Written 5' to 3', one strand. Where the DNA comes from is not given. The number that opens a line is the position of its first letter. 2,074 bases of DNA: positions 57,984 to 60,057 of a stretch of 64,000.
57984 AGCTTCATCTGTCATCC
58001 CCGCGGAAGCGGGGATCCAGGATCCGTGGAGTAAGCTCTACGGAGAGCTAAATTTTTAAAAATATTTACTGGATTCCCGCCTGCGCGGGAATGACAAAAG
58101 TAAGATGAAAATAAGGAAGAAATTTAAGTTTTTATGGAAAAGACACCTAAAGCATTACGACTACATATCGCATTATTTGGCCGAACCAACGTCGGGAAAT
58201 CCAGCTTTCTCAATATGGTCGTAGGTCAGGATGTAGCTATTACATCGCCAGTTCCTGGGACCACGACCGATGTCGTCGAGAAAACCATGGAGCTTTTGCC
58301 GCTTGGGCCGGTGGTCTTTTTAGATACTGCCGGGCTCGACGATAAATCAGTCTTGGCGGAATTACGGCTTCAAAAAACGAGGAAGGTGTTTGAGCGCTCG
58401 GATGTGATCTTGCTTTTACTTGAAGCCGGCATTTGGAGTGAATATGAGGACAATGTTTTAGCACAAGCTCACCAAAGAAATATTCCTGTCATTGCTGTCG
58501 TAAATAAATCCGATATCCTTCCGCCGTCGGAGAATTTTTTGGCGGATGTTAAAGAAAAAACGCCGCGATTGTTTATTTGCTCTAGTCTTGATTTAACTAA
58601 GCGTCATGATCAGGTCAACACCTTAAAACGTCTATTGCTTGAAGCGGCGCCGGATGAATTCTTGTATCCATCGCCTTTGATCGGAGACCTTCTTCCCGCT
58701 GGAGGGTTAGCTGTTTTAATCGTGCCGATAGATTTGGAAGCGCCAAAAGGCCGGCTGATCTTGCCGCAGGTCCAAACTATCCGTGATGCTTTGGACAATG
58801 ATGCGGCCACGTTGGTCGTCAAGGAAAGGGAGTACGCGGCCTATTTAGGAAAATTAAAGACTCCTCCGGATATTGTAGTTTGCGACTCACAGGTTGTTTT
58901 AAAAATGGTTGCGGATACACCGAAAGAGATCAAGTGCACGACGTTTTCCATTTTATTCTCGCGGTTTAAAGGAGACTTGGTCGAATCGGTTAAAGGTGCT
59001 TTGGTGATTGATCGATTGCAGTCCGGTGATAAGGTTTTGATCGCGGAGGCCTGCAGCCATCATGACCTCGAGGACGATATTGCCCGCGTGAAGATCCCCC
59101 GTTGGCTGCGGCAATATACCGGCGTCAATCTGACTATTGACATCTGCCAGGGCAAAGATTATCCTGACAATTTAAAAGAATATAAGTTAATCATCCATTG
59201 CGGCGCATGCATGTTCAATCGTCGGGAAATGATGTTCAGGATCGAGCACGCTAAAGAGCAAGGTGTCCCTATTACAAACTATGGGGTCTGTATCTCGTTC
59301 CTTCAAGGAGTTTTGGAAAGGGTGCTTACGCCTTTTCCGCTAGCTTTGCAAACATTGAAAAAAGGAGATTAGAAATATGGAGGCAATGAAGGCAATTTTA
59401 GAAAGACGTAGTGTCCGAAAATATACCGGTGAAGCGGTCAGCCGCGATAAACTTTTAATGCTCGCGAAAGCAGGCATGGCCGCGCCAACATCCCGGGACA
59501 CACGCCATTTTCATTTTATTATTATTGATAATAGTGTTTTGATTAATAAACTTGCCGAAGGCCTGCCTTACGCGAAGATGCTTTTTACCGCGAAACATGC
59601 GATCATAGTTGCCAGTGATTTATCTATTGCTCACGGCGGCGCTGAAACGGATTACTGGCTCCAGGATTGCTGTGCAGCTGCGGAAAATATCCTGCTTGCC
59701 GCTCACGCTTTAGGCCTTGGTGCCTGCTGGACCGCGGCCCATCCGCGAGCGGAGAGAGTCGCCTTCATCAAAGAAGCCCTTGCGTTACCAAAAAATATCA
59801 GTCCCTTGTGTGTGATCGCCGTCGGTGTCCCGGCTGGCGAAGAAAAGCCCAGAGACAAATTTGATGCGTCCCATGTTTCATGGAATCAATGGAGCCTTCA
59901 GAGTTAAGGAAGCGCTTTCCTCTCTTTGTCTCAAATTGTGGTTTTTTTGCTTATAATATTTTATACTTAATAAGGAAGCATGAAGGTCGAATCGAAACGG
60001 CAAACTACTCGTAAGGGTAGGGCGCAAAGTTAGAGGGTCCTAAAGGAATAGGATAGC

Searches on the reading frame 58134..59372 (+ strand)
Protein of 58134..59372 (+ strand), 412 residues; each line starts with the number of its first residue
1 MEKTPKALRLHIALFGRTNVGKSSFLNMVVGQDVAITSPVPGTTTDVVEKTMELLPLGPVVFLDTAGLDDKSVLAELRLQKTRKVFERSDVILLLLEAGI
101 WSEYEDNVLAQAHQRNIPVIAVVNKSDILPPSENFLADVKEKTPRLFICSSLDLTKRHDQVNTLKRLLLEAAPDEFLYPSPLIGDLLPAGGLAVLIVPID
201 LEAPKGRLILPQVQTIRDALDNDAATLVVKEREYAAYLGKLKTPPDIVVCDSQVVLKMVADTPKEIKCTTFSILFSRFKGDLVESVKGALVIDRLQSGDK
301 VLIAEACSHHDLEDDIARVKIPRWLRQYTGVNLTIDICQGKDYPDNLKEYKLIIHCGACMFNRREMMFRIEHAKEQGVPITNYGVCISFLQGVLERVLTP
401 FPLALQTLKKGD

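Call 30: search_protein_families(library=pfam, proteins=[window:58134-59372:+], max_evalue=0.00001)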
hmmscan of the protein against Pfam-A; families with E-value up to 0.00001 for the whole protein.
window:58134-59372:+ (412 aa): 4 families
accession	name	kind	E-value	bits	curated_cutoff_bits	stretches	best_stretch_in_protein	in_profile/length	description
PF18133.7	HydF_tetramer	-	2.4e-46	156.8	22.6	1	286-400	4-118/118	Hydrogen maturase F tetramerization domain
PF18128.7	HydF_dimer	-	2e-38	130.9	23.4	1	182-280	1-99/99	Hydrogen maturase F dimerization domain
PF01926.29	MMR_HSR1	-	3.9e-21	75.7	21.9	1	11-125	1-113/113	50S ribosome-binding GTPase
PF00350.29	Dynamin_N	-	3.7e-08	34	27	0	12-44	1-33/168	Dynamin family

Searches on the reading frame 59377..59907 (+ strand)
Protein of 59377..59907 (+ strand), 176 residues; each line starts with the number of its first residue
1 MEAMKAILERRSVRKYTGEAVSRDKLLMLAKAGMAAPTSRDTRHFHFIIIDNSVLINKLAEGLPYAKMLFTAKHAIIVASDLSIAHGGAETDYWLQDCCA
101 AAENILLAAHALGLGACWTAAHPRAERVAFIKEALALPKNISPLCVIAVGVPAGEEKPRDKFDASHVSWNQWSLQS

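Call 30: search_protein_families(library=pfam, proteins=[window:59377-59907:+], max_evalue=0.00001)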
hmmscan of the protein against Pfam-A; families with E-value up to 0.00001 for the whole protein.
window:59377-59907:+ (176 aa): 2 families
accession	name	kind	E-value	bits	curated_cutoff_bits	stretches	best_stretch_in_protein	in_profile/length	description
PF00881.29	Nitroreductase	-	9e-24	85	23.5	2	63-150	81-166/167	Nitroreductase family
PF14512.11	TM1586_NiRdase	-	9.3e-12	45.5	27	0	102-168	88-149/215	Putative TM nitroreductase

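Call 58: find_encoding_contigs(protein=window:59377-59907:+, flank=10000, max_places=1)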
Protein window:59377-59907:+ (176 aa): no gene with exactly this product is on record in the collection.
